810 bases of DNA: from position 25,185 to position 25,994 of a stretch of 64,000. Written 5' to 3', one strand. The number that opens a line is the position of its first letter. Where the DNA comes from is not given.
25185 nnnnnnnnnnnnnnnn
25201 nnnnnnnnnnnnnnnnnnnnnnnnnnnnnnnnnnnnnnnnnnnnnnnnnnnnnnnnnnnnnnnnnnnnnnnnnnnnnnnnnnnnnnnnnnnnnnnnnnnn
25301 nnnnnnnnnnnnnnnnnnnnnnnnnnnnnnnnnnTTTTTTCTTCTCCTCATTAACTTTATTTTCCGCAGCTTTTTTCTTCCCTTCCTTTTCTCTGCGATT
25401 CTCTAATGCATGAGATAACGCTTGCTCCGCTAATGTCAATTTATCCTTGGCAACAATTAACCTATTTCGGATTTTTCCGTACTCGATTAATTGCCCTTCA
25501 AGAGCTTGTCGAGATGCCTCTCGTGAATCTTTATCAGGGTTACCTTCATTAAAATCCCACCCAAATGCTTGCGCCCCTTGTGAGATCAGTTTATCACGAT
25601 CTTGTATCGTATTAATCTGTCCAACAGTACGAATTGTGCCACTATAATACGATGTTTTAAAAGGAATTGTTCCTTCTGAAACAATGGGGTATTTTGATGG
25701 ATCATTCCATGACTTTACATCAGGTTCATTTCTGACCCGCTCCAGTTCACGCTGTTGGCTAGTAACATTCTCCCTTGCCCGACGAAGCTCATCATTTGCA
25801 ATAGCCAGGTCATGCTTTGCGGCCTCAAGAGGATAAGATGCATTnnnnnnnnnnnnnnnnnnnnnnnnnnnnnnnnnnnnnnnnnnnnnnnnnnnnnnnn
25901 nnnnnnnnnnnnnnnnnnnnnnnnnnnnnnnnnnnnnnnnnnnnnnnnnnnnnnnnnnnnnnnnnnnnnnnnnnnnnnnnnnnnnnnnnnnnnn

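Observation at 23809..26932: Colicin E3/cloacin-type 16S-rRNase bacteriocin operon with a duplicated, divergent imm-lys module and toxin 3' remnants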

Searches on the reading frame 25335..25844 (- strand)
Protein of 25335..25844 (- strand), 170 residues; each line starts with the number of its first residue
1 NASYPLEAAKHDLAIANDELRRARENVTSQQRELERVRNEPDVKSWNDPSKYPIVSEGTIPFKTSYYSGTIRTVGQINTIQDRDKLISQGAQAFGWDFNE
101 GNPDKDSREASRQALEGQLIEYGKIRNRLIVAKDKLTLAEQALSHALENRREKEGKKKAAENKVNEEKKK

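Call 13: search_solved_structures(query=window:25335-25844:-, max_evalue=1, show_alignments=4)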
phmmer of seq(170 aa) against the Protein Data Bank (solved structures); distinct sequences matched with E-value up to 1: 6.
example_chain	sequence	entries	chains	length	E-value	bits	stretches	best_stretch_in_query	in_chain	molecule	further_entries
1cii_A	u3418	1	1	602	5.8e-08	36.2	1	7-166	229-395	COLICIN IA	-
1ujw_B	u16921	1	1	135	0.0077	19.6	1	132-166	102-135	Colicin E3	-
2b5u_A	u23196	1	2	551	0.016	18.6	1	132-170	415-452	Colicin E3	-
1jch_A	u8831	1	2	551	0.016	18.6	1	132-170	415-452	COLICIN E3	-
5vc1_A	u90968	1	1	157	0.47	13.8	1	56-107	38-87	L-selectin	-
3cfw_A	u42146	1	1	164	0.51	13.7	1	56-107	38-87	L-selectin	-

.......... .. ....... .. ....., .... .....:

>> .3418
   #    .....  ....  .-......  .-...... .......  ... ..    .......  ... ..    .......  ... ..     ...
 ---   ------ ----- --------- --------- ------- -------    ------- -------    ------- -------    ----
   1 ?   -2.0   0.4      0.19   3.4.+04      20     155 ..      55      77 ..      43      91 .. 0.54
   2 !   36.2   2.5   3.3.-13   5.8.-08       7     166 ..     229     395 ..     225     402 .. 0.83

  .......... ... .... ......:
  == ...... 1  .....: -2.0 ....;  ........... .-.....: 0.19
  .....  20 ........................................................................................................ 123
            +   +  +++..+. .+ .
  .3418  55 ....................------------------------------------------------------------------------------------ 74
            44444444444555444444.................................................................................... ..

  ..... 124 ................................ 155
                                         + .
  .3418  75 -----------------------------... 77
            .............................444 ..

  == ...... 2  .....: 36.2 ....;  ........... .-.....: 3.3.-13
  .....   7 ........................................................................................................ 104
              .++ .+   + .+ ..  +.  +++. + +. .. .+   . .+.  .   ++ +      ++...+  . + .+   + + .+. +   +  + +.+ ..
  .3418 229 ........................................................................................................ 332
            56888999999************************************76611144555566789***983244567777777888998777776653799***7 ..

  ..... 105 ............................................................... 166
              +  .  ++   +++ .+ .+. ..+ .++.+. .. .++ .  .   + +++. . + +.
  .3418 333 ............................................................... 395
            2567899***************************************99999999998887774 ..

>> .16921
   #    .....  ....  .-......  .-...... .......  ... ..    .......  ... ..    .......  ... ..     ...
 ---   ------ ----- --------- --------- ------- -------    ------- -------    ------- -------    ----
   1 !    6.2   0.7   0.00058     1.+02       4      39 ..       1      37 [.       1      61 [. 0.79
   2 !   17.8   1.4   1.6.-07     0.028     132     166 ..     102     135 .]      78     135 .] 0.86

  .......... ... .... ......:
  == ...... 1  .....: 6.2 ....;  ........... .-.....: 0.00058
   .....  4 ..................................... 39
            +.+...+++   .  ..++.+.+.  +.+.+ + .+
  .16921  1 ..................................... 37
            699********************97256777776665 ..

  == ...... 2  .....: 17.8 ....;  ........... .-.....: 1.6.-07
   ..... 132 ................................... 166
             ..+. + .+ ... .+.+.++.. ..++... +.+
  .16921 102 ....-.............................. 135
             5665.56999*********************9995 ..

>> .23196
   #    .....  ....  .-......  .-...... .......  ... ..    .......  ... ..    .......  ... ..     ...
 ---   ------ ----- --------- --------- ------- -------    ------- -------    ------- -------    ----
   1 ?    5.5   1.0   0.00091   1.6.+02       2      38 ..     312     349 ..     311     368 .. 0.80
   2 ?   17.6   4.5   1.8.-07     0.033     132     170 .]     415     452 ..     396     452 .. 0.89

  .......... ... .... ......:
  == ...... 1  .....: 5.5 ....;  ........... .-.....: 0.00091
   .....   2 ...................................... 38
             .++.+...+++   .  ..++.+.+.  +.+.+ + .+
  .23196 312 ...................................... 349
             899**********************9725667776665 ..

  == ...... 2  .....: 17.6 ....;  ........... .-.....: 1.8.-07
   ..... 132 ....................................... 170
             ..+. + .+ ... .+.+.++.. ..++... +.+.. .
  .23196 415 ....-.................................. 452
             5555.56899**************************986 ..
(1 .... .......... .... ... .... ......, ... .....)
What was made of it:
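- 25383..25835 (-): Receptor-binding domain (residues 332-482): a coiled-coil hairpin whose globular tip (~367-459) is of the colicin Ia type. phmmer to 1cii, E=6e-8 (call 13).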

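Call 25: find_homologous_proteins(query=window:25389-25808:-, max_evalue=0.001)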
Query seq(140 aa) (140 aa): 1 proteins with E <= 0.001 among 59 candidates.
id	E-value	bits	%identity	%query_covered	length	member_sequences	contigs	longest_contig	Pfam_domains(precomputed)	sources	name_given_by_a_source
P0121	4.6e-28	116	97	44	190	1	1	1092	PF13276.13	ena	-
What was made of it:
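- Tried and rejected: The word-indexed search returned only one fragment, a chimeric ORF from an IS-disrupted copy (call 25).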

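Call 34: search_protein_representatives(protein=window:25389-25796:-)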
Query: 136 residues. Proteins with E-value up to 0.001 (for the whole library): 3; up to 1e-10: 1; up to 1e-30: 0. The best 3 are listed.
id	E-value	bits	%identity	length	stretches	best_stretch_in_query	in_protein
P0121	3.0e-26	108.2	95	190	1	1-58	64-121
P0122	1.4e-07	47.8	30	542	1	2-134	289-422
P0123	2.1e-06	44.0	26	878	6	24-106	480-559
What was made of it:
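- It has almost no close relatives among 1.84 billion representative proteins (call 34) or in the word-indexed search (call 25).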

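Call 43: predict_structure(alignment_id=A2)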
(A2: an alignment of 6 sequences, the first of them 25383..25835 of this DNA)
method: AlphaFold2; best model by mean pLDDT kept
length: 151 residues; sequences in the alignment: 6
mean_pLDDT: 90.9   pTM: 0.76
mean pLDDT of the five models: 90.9, 90.8, 90.7, 90.4, 89.4
residues with pLDDT >= 90: 109; 70-90: 33; 50-70: 9; < 50: 0
segments of 3 or more residues with pLDDT < 50: none
pLDDT, mean of each block of 10 residues (from residue 1): 85 94 97 96 95 93 88 95 93 64 84 93 96 97 95 83
secondary structure, 60 per line:
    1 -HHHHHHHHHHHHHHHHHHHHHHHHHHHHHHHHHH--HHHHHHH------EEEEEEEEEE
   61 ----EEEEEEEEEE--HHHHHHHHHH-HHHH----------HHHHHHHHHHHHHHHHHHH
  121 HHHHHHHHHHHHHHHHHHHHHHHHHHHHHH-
elements in order: H2-35 H38-44 E51-60 E65-74 H77-86 H88-91 H102-150
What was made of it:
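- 25383..25835 (-): AF2 model pLDDT 90.9 (call 43).
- On Colicin Ia/Ib-type receptor-binding domain: AF2 pLDDT 90.9 (call 43).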

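Call 46: fold_search(model_id=the predicted structure, library=pdb)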
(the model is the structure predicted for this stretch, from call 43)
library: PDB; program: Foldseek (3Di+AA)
matches with E <= 10: 143; with E <= 0.001: 2
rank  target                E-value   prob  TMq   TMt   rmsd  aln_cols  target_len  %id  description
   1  1cii                  2.4e-06  1.00  0.77  0.22   4.1       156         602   22  COLICIN IA (released 1998-01-14)
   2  2hdi_B                4.3e-04  1.00  0.52  0.73   3.5       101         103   23  Crystal structure of the Colicin I receptor Cir from E.coli in complex with receptor binding domain of Colicin Ia. (released 2007-05-08)
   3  3aon_A                3.0e-01  0.16  0.21  0.17  20.2       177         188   11  Crystal structure of the central axis (NtpD-NtpG) in the catalytic portion of Enterococcus hirae V-type sodium ATPase (released 2011-10-05)
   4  4k1p_B                4.2e-01  0.25  0.30  0.14  23.1       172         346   14  Structure of the NheA component of the Nhe toxin from Bacillus cereus (released 2013-09-18)
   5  3vr6_G                6.2e-01  0.21  0.29  0.25  23.3       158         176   11  Crystal structure of AMP-PNP bound Enterococcus hirae V1-ATPase [bV1] (released 2013-01-16)
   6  4k1p_A                7.0e-01  0.16  0.27  0.15  23.3       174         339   14  Structure of the NheA component of the Nhe toxin from Bacillus cereus (released 2013-09-18)
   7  2z2r_A                7.4e-01  0.18  0.21  0.12  14.0        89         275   16  Nucleosome assembly proteins I (NAP-1, 74-365) (released 2008-03-11)
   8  1ujw_B                8.2e-01  0.30  0.28  0.35   7.9       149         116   19  Structure of the complex between BtuB and Colicin E3 Receptor binding domain (released 2003-11-25)
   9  4k1p_D                8.7e-01  0.15  0.29  0.15  19.4       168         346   14  Structure of the NheA component of the Nhe toxin from Bacillus cereus (released 2013-09-18)
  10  2b5u_A                9.2e-01  0.90  0.54  0.19   7.2       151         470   22  Crystal Structure Of Colicin E3 V206C Mutant In Complex With Its Immunity Protein (released 2006-11-07)
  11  5knc_G                9.2e-01  0.15  0.26  0.21  23.3       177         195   10  Crystal structure of the 3 ADP-bound V1 complex (released 2016-11-02)
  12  9brq_7                1.0e+00  0.12  0.28  0.20  20.9       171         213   10  Intact V-ATPase State 3 and synaptophysin complex in mouse brain isolated synaptic vesicles (released 2024-06-19)
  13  5d80_g                1.0e+00  0.10  0.23  0.17  19.3       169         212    6  Crystal Structure of Yeast V1-ATPase in the Autoinhibited Form (released 2016-06-08)
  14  3vr4_G                1.1e+00  0.15  0.29  0.25  23.3       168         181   12  Crystal structure of Enterococcus hirae V1-ATPase [eV1] (released 2013-01-16)
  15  5d80_G                1.1e+00  0.10  0.24  0.17  20.8       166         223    8  Crystal Structure of Yeast V1-ATPase in the Autoinhibited Form (released 2016-06-08)
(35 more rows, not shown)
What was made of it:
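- On Group A (Tol-dependent) E-type colicins: Foldseek to 1ujw_B gives E=0.8, TM 0.28-0.35 (call 46).
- Closest known: Colicin E3. Different: The BtuB-binding tip of the E3 coiled coil is replaced by a colicin-Ia-type globular domain (calls 13, 46).
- Closest known: Colicin Ia receptor-binding domain. Same: Shared motifs are N-x-PD-x-K...P-x-K-[FY]-P, [FY]-[AS]-G-T-I-[KR] and K-[IL]-R-x-R-L (calls 13, 46).
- R domain of the Ia type: calls 13, 43 and 46.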
